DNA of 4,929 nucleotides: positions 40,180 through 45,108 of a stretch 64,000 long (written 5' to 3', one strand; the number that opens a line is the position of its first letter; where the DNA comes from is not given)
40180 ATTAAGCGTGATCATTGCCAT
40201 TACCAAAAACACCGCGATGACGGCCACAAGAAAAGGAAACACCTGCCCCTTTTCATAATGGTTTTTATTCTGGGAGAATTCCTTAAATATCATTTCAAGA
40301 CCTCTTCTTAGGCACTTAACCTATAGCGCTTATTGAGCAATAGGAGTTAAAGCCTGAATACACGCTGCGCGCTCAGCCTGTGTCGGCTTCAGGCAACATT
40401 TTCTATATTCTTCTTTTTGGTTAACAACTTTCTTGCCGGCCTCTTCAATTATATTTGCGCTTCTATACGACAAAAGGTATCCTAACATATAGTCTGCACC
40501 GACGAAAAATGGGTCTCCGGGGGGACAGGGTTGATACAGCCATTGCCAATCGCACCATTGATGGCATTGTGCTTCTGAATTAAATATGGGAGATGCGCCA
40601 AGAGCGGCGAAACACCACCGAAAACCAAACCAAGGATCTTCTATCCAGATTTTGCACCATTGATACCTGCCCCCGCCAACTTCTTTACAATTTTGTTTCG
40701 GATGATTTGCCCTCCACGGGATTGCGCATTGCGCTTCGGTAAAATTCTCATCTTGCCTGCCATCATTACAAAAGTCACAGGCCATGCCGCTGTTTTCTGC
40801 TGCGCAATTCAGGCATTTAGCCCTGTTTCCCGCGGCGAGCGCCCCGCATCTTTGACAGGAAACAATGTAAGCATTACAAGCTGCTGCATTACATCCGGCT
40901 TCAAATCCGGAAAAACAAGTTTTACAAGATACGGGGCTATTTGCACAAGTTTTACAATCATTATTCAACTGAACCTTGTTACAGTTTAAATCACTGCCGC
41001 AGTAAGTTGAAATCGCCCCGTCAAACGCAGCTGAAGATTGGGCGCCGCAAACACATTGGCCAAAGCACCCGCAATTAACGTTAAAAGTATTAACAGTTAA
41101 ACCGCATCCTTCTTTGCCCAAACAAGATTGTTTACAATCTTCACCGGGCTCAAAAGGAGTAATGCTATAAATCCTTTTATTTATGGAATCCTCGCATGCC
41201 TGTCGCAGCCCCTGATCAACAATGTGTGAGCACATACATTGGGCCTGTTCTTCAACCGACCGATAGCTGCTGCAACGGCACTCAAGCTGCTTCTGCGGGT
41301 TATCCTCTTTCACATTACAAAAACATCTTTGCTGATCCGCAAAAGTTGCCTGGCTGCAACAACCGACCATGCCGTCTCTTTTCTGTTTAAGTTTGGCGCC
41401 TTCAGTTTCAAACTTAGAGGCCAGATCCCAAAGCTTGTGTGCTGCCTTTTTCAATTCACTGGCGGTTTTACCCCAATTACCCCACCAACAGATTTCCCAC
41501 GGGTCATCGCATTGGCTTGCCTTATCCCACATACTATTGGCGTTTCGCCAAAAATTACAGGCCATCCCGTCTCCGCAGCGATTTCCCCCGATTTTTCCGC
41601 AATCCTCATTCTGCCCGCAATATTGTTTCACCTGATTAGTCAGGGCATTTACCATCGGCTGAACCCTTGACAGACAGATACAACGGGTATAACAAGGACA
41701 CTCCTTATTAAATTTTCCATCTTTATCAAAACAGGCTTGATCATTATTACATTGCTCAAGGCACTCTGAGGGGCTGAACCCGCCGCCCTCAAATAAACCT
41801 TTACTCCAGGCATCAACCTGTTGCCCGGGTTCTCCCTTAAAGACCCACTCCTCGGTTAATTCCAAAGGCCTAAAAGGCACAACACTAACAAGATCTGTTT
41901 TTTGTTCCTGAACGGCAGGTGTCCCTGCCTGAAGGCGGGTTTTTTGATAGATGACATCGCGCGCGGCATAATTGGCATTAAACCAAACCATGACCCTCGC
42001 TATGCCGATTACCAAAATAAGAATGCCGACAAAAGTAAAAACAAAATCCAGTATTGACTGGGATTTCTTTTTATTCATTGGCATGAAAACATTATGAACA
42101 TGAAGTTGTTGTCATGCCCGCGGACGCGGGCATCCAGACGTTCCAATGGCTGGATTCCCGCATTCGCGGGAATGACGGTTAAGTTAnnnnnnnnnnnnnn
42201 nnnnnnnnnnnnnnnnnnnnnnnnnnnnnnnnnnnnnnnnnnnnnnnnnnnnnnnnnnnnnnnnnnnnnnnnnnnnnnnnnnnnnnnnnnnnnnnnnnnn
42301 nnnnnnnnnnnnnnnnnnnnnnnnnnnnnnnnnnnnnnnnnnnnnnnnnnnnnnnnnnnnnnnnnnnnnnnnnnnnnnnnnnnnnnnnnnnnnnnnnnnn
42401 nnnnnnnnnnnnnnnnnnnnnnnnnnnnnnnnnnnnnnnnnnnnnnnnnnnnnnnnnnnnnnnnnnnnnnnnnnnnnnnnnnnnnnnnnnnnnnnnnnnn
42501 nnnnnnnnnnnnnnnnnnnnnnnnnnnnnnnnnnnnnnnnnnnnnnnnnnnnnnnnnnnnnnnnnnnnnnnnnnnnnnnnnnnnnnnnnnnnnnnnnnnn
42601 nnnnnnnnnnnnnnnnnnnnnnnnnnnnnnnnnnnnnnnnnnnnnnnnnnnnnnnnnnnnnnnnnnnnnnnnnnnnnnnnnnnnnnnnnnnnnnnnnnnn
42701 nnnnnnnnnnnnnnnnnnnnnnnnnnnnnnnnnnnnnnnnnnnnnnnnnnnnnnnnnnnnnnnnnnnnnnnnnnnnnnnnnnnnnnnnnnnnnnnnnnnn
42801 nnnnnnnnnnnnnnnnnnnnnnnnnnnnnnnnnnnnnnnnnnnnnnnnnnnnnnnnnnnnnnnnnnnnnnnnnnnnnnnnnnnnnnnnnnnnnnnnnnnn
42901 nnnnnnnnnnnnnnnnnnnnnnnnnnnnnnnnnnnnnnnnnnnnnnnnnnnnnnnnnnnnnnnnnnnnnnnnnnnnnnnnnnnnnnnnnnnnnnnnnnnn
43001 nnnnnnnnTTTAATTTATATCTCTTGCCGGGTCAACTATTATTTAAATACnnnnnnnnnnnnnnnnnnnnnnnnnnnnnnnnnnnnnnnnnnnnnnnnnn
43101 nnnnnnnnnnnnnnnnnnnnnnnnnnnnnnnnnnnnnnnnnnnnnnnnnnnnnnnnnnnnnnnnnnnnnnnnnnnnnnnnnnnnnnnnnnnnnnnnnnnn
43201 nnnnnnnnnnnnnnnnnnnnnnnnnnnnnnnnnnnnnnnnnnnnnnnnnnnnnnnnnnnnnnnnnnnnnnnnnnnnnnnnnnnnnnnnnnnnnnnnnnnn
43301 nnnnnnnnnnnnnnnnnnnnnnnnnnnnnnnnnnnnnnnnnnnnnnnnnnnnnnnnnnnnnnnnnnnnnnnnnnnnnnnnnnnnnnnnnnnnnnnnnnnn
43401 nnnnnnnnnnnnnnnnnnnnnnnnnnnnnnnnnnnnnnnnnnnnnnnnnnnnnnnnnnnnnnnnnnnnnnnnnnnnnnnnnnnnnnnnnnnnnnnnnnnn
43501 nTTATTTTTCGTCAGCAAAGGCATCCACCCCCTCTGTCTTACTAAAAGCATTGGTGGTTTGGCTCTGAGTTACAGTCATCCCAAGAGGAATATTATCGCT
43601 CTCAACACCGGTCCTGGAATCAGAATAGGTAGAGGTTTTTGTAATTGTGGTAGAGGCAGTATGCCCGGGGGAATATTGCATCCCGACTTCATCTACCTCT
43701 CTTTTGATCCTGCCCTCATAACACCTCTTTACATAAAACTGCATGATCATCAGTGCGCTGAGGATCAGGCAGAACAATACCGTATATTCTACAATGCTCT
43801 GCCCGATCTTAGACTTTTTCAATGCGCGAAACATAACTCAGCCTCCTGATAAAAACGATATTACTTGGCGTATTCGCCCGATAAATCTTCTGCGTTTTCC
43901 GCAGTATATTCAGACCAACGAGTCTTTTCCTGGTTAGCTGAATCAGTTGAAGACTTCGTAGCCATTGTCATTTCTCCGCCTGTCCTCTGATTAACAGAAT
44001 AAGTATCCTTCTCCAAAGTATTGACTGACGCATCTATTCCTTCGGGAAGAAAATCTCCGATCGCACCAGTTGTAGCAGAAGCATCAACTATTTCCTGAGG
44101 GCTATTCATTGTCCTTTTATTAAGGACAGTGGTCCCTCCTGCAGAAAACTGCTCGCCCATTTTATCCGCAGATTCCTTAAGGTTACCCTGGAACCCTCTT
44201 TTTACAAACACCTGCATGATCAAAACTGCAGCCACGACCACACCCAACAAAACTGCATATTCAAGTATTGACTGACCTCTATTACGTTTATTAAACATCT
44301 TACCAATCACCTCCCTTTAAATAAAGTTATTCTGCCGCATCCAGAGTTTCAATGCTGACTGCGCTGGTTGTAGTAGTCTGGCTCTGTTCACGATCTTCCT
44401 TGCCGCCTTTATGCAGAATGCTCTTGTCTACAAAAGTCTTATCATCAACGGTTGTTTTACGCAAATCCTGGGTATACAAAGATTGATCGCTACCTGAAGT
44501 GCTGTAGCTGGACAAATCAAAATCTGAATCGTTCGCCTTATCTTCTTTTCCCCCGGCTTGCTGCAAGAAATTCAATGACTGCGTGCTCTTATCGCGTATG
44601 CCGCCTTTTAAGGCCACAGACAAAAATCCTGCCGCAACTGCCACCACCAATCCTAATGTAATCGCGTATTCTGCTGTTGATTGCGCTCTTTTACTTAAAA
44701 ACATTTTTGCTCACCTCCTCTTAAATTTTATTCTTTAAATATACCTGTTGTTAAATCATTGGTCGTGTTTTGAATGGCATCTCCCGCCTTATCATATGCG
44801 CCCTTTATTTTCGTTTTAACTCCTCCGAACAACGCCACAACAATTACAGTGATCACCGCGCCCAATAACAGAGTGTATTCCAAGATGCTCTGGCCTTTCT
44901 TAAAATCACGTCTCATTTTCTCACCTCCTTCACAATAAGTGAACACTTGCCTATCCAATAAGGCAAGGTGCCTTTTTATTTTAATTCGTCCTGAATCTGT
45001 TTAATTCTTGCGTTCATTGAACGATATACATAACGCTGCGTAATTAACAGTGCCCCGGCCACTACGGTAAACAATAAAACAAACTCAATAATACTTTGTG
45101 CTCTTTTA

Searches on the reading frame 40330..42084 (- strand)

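Call 9: search_protein_families(library=pfam, proteins=[window:40330-42084:-], max_evalue=0.01)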
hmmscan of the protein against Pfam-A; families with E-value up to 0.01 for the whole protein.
window:40330-42084:- (584 aa): 1 family
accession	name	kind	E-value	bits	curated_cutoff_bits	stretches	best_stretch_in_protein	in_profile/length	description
PF11688.13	DUF3285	-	0.00019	21.7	25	1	3-30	14-41/44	Protein of unknown function (DUF3285)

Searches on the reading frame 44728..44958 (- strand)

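Call 22: search_protein_families(library=pfam, proteins=[window:44728-44958:-], max_evalue=0.1)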
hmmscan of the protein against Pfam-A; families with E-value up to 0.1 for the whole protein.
window:44728-44958:- (76 aa): 2 families
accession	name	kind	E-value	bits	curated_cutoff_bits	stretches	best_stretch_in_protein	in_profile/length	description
PF04021.17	Class_IIIsignal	-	0.0081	16.5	23.7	1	20-44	1-25/27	Class III signal peptide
PF02553.20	CbiN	-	0.041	14.3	25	1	30-68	3-41/67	Cobalt transport protein component CbiN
